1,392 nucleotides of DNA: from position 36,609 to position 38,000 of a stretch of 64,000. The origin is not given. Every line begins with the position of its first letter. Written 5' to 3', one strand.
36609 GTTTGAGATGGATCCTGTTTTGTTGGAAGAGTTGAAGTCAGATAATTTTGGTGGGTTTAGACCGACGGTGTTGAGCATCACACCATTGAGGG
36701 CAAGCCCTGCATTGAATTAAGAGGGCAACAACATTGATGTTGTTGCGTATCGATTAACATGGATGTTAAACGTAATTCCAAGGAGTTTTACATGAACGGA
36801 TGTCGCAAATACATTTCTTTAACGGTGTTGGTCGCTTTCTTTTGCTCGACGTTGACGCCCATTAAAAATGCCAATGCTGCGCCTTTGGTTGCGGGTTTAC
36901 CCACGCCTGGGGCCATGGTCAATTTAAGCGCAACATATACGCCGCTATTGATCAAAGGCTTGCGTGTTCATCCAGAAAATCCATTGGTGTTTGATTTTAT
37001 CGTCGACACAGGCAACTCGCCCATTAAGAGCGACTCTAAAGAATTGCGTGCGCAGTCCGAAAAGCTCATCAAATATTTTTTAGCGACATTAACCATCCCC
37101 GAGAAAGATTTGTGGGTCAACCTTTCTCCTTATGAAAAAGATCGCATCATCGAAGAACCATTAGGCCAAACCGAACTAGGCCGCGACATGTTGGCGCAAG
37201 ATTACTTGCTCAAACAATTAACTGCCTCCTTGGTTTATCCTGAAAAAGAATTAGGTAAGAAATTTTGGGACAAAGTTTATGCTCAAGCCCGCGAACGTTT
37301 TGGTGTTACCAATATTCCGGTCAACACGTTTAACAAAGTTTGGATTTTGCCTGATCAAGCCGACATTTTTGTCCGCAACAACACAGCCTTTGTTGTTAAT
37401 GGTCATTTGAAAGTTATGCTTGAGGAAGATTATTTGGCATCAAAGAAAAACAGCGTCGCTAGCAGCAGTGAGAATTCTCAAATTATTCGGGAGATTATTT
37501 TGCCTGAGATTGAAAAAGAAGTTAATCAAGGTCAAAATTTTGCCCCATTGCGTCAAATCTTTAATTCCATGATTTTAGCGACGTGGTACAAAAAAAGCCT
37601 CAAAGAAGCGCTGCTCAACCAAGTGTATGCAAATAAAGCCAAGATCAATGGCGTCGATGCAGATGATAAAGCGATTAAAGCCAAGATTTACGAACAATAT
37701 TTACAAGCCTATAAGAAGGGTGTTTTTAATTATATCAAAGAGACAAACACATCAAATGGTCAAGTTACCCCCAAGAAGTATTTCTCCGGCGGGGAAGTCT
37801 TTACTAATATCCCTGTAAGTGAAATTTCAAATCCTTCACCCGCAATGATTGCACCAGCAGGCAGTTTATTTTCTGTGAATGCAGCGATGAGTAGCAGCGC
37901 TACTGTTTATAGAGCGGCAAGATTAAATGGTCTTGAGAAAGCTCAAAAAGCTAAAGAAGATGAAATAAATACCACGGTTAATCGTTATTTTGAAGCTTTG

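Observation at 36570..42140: Conserved ~50-aa C-terminal module shared by both giant proteins, a possible secretion or sorting signal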

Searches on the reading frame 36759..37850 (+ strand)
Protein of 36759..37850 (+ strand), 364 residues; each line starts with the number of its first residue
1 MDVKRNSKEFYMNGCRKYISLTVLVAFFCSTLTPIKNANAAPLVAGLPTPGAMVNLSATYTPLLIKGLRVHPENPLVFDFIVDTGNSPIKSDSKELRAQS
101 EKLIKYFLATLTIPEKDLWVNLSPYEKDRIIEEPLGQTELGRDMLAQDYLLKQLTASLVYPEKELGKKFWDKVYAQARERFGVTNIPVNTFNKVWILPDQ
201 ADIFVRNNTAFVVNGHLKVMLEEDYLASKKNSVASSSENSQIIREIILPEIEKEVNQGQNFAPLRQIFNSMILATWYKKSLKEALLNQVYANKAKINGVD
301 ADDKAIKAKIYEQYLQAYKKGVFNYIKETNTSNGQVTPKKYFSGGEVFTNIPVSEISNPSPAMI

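Call 33: search_solved_structures(query=window:36759-37850:+, max_evalue=1)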
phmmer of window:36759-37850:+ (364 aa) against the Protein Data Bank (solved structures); distinct sequences matched with E-value up to 1: 8.
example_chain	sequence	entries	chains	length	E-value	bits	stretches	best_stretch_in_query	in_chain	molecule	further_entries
2hep_A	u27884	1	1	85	0.23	13.8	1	282-340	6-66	UPF0291 protein ynzC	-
7xcm_A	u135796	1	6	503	0.42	12.9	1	38-143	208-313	Trimethylamine methyltransferase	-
7xcl_A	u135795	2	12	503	0.45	12.8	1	38-142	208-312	Trimethylamine methyltransferase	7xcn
3g75_A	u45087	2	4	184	0.52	12.6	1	294-353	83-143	DNA gyrase subunit B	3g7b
4p8o_A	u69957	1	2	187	0.54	12.6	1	294-353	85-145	DNA gyrase subunit B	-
5z9p_A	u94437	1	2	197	0.61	12.4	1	294-353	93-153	DNA gyrase subunit B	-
3ttz_A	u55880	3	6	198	0.61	12.4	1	294-353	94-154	DNA gyrase subunit B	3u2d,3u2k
5cph_A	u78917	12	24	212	0.7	12.2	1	294-353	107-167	DNA gyrase subunit B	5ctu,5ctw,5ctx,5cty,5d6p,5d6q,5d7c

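Call 64: find_homologous_proteins(query=window:36840-37850:+, max_evalue=1e-10)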
Query window:36840-37850:+ (337 aa): 1301 proteins with E <= 1e-10 among 3714 candidates; the best 120 are listed.
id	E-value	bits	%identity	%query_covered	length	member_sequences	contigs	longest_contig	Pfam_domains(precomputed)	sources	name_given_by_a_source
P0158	3.8e-137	475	66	93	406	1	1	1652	-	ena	-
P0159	7.4e-135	467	69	89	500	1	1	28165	-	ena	-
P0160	1.5e-132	460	65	95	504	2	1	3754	-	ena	-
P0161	7.6e-132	457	63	95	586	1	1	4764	-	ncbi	-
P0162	1.4e-131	457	65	94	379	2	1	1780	-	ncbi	ncbi:MAG: hypothetical protein WCH62_09175, partial [Candidatus Omnitrophota bacterium]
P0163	5.2e-131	455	65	89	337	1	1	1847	-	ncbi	ncbi:MAG: hypothetical protein WCH62_09015, partial [Candidatus Omnitrophota bacterium]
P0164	2.0e-129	449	64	94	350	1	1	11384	-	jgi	jgi:hypothetical protein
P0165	1.3e-127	444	62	92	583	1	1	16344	-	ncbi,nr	ncbi:MAG: hypothetical protein HQL19_04035 [Candidatus Omnitrophica bacterium]|nr:hypothetical prote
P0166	1.5e-127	443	62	94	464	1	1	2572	-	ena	-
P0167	1.7e-127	443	61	96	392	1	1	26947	-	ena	-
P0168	2.4e-127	443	63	93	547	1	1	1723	-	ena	-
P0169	2.4e-127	443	61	95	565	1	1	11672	-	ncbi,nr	ncbi:MAG: hypothetical protein HQL13_04135 [Candidatus Omnitrophica bacterium]|nr:hypothetical prote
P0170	2.5e-127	443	61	97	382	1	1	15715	-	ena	-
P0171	9.4e-127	441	59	94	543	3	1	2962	-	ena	-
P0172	4.2e-126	439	63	92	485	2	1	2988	-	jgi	-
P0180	2.7e-123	429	62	89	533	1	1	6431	-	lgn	-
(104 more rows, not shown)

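Call 80: predict_structure(alignment_id=A8)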
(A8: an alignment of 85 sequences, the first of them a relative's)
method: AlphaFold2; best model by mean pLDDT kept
length: 533 residues; sequences in the alignment: 85
mean_pLDDT: 71.7   pTM: 0.66
mean pLDDT of the five models: 71.7, 71.7, 70.7, 70.4, 69.0
residues with pLDDT >= 90: 128; 70-90: 172; 50-70: 143; < 50: 90
segments of 3 or more residues with pLDDT < 50: 30-33, 348-355, 357-371, 390-396, 410-456, 530-533
pLDDT, mean of each block of 10 residues (from residue 1): 73 94 68 56 67 95 93 90 93 95 81 62 88 85 71 80 94 79 85 94 91 63 56 68 88 92 91 95 88 67 75 76 58 73 57 44 38 62 62 49 57 38 35 36 37 48 67 77 87 79 74 72 62 43
secondary structure, 60 per line:
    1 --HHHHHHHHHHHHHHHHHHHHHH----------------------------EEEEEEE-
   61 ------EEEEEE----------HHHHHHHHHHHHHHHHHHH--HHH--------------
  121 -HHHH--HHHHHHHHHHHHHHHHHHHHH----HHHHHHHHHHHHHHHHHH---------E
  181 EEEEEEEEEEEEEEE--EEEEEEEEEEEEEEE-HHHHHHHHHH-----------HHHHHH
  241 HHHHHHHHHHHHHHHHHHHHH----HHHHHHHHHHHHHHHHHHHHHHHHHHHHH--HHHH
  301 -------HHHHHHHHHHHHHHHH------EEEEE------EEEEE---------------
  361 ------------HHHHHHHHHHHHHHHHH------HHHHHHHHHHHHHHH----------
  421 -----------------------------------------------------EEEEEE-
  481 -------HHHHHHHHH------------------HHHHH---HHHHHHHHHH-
elements in order: H3-24 E53-59 E67-72 H83-101 H122-125 H128-148 H153-170 E180-195 E198-212 H214-223 H235-261 H266-294 H297-300 H308-323 E330-334 E341-345 H373-389 H396-410 E474-479 H488-496 H515-519 H523-532

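Call 83: fold_search(model_id=the predicted structure, library=pdb)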
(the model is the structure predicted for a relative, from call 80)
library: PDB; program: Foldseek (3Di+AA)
matches with E <= 10: 144; with E <= 0.001: 0
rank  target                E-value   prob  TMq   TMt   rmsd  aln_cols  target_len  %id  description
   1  6vq8_a                2.8e-01  0.04  0.08  0.06  24.1       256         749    8  Mammalian V-ATPase from rat brain - composite model of rotational state 3 bound to ADP and SidK (built from focused re (released 2020-03-18)
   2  3aon_A                7.5e-01  0.08  0.10  0.22  15.7       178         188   13  Crystal structure of the central axis (NtpD-NtpG) in the catalytic portion of Enterococcus hirae V-type sodium ATPase (released 2011-10-05)
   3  6wm2_R                8.4e-01  0.02  0.08  0.07  23.3       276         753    9  Human V-ATPase in state 1 with SidK and ADP (released 2020-11-11)
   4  7ac7_S                9.4e-01  0.04  0.06  0.18  10.8        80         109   14  Structure of accomodated trans-translation complex on E. Coli stalled ribosome. (released 2021-08-18)
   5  8eas_a                1.0e+00  0.03  0.10  0.08  22.1       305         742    9  Yeast VO in complex with Vma12-22p (released 2022-11-02)
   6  9evs_1T               1.2e+00  0.04  0.07  0.16  12.0        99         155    7  Structure of the flowering plant mitoribosome with P-site tRNA (released 2025-09-03)
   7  9brq_7                1.3e+00  0.06  0.10  0.19  20.3       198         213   15  Intact V-ATPase State 3 and synaptophysin complex in mouse brain isolated synaptic vesicles (released 2024-06-19)
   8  9brt_a                1.3e+00  0.02  0.08  0.06  24.7       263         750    9  Intact V-ATPase State 1 and synaptophysin complex in mouse brain isolated synaptic vesicles (released 2024-06-19)
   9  8flj_E                1.4e+00  0.08  0.07  0.30  14.6        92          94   15  Cas1-Cas2/3 integrase and IHF bound to CRISPR leader, repeat and foreign DNA (released 2023-09-06)
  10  9nhs_F                1.5e+00  0.02  0.06  0.11  26.0       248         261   13  Cryo-EM structure of SIWI-piRNA-target(39-nt)-GTSF1-Maelstrom-Spindle-E complex (released 2025-09-17)
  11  8t9s                  1.7e+00  0.08  0.08  0.30   6.2        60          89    8  Structure of gp82 from mycobacteriophage Phaedrus (released 2024-12-18)
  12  3rhi_C                1.7e+00  0.08  0.07  0.28  13.2        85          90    6  DNA-binding protein HU from Bacillus anthracis (released 2011-04-20)
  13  7uzj_H                1.7e+00  0.03  0.08  0.18  25.2       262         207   11  Rat Kidney V1 complex with SidK and NCOA7B, State 1 (released 2023-11-22)
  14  6vq6_a                1.8e+00  0.02  0.09  0.07  22.7       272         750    8  Mammalian V-ATPase from rat brain - composite model of rotational state 1 bound to ADP and SidK (built from focused re (released 2020-03-18)
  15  7ub2_E                1.9e+00  0.02  0.08  0.16  19.0       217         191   11  Structure of RecT protein from Listeria innoccua phage A118 in complex with 83-mer annealed duplex (released 2022-12-07)
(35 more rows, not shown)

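Call 101: fold_search(model_id=the predicted structure, library=viral)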
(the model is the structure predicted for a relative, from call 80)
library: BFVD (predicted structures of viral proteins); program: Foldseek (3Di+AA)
matches with E <= 10: 108; with E <= 0.001: 0
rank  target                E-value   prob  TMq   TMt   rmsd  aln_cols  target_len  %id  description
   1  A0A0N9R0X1            3.4e-02  0.12  0.08  0.08  36.2       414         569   10  Uncharacterized protein [Chrysochromulina ericina virus CeV-01B]
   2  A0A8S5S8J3            2.3e-01  0.10  0.07  0.19  28.0       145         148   12  Bacterial DNA-binding protein [Phage sp. ctGns7]
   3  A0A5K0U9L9            3.0e-01  0.06  0.09  0.07  24.7       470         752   12  Protein kinase domain-containing protein [Yasminevirus sp. GU-2018]
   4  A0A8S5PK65            5.2e-01  0.13  0.06  0.24  10.3        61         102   16  DNA-binding protein [Siphoviridae sp. ctL0q1]
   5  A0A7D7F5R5            5.2e-01  0.05  0.12  0.11  21.5       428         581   12  (no name in the UniProt tables at hand)
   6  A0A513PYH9            6.6e-01  0.03  0.08  0.12  24.0       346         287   11  Major capsid protein (Fragment) [Suid betaherpesvirus 2]
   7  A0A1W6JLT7            6.9e-01  0.08  0.07  0.23  14.9       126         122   10  Uncharacterized protein [Lactococcus phage AM8]
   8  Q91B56                8.2e-01  0.04  0.10  0.13  29.8       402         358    9  Wsv285 [White spot syndrome virus]
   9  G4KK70                9.2e-01  0.06  0.06  0.20  16.7       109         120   15  (no name in the UniProt tables at hand)
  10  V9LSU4                1.1e+00  0.07  0.08  0.15  26.6       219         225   13  DekiORF35 [Dendrolimus kikuchii nucleopolyhedrovirus]
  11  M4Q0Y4                1.1e+00  0.02  0.06  0.14  29.0       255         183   11  (no name in the UniProt tables at hand)
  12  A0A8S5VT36            1.2e+00  0.09  0.08  0.28  13.9        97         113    9  (no name in the UniProt tables at hand)
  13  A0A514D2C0            1.2e+00  0.01  0.07  0.04  27.9       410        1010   10  (no name in the UniProt tables at hand)
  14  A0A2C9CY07            1.4e+00  0.06  0.08  0.17  14.8        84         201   12  Uncharacterized protein [Yersinia phage fHe-Yen9-04]
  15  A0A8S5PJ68            1.4e+00  0.06  0.08  0.23  19.4       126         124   15  Bacterial DNA-binding protein [Siphoviridae sp. ctmP19]
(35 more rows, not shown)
